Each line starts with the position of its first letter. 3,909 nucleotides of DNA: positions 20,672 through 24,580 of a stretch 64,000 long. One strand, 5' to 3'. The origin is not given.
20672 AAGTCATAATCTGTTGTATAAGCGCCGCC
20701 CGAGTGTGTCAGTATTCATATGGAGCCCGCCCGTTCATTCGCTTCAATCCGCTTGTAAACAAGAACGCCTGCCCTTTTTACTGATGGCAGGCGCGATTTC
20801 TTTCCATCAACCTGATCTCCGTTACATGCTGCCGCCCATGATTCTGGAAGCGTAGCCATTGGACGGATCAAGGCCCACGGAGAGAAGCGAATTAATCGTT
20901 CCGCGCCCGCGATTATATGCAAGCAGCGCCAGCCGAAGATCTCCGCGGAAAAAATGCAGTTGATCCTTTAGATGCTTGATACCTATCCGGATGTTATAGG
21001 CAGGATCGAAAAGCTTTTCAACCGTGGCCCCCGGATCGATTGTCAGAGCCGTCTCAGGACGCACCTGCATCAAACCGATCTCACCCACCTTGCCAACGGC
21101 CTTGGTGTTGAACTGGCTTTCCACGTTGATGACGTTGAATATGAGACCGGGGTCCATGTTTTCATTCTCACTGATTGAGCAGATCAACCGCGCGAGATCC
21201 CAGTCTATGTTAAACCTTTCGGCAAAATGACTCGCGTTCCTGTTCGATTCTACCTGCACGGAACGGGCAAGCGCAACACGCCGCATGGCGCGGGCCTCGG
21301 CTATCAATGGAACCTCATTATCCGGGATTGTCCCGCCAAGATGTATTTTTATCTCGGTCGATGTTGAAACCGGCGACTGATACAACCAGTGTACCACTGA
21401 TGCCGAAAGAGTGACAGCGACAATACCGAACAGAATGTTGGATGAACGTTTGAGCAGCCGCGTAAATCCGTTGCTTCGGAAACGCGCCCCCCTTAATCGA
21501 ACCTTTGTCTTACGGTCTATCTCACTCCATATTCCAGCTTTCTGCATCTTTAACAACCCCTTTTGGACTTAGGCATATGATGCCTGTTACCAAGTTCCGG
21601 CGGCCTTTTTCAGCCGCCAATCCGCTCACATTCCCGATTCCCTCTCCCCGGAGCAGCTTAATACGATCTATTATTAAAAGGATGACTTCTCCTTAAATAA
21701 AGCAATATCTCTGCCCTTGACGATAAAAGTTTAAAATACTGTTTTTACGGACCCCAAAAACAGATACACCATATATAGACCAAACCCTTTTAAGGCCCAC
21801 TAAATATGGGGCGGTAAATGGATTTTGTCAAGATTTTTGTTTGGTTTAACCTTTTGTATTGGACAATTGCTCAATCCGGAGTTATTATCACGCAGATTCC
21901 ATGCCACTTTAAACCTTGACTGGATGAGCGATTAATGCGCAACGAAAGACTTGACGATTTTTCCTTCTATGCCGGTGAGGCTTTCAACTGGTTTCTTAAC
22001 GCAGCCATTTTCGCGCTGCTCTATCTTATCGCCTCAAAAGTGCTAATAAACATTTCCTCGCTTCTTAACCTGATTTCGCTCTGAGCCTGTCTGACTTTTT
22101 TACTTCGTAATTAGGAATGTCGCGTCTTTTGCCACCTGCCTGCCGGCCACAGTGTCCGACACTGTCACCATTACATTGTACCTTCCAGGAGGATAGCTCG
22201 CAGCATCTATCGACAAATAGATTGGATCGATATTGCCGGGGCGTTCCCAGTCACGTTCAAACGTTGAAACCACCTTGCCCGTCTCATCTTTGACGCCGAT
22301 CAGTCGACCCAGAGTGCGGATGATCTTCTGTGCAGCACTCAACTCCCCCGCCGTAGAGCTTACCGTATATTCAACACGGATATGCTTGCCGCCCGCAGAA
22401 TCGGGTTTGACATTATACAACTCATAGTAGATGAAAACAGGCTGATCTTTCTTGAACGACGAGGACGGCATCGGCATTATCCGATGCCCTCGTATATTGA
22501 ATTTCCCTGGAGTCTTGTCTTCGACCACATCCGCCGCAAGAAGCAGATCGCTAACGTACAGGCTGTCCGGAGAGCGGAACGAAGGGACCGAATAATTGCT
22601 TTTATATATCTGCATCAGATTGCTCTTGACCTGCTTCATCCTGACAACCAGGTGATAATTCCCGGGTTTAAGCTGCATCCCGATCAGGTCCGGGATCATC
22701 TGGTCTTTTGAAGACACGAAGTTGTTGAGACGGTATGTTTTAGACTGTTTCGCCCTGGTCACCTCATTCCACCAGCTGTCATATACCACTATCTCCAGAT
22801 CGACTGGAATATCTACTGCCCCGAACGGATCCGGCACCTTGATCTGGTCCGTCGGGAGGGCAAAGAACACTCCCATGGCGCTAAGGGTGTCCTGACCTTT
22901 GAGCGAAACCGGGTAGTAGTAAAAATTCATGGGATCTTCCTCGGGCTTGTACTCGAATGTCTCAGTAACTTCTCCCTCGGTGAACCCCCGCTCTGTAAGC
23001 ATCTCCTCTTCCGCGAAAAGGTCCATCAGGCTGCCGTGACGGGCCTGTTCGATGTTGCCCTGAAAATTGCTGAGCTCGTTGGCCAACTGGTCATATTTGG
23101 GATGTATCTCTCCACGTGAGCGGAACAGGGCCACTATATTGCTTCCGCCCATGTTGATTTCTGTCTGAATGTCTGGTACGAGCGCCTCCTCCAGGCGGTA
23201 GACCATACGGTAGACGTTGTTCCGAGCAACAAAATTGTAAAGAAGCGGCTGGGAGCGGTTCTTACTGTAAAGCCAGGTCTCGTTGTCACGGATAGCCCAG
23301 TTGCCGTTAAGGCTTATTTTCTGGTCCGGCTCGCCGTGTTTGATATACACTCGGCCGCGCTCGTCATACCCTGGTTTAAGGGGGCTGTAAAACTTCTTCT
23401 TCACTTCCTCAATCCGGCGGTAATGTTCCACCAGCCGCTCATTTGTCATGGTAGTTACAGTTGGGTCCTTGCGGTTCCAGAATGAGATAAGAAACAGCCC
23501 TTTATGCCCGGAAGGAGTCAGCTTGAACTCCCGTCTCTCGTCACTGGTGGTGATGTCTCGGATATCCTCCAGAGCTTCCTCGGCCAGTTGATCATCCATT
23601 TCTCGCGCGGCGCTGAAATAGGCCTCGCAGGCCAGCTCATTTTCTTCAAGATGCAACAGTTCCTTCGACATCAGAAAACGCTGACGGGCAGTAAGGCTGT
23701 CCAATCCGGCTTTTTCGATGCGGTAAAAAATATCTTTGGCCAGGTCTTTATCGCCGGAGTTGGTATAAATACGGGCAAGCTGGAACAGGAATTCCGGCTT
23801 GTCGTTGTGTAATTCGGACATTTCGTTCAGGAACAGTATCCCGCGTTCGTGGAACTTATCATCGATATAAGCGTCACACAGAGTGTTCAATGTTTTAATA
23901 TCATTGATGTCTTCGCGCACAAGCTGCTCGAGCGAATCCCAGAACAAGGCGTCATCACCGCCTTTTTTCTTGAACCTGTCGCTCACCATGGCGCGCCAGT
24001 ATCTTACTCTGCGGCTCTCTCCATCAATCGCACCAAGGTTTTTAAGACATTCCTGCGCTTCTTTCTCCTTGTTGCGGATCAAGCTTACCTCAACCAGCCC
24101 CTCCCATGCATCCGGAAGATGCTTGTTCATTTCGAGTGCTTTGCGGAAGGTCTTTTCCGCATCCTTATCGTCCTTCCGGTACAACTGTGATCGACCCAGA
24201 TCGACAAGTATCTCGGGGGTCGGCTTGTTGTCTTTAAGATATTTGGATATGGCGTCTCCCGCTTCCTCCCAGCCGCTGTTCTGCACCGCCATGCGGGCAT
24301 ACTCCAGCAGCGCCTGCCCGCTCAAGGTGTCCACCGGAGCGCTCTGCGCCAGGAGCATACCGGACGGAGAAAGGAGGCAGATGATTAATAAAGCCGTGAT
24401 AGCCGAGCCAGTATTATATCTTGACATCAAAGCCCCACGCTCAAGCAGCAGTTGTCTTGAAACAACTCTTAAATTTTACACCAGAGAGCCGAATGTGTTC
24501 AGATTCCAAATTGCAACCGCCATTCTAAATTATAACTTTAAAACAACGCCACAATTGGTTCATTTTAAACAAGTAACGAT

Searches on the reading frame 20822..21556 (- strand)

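Call 25: search_protein_families(library=pfam, proteins=[window:20822-21556:-], max_evalue=0.0001)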
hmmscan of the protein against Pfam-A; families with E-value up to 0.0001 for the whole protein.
window:20822-21556:- (244 aa): 1 family
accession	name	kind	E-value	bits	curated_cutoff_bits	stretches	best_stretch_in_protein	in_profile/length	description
PF01464.25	SLT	-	3.9e-22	78.4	21.3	1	128-222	6-102/117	Transglycosylase SLT domain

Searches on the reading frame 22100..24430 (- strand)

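Call 25: search_protein_families(library=pfam, proteins=[window:22100-24430:-], max_evalue=0.0001)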
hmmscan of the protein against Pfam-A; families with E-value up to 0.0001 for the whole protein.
window:22100-24430:- (776 aa): 5 families
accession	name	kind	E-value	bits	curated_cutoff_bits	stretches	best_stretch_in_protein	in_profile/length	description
PF14559.12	TPR_19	-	5.4e-08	33.5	25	0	89-143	8-62/68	Tetratricopeptide repeat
PF20094.4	GWxTD_dom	-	4.9e-07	30.1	26.9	1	285-412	32-152/172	GWxTD domain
PF07719.23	TPR_2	-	1.6e-06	28.2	27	0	72-103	1-32/34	Tetratricopeptide repeat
PF13428.12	TPR_14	-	2.2e-06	28.2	23.5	0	72-114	1-43/44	Tetratricopeptide repeat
PF13181.12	TPR_8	-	9.3e-05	22.7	25.7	0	213-235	2-24/34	Tetratricopeptide repeat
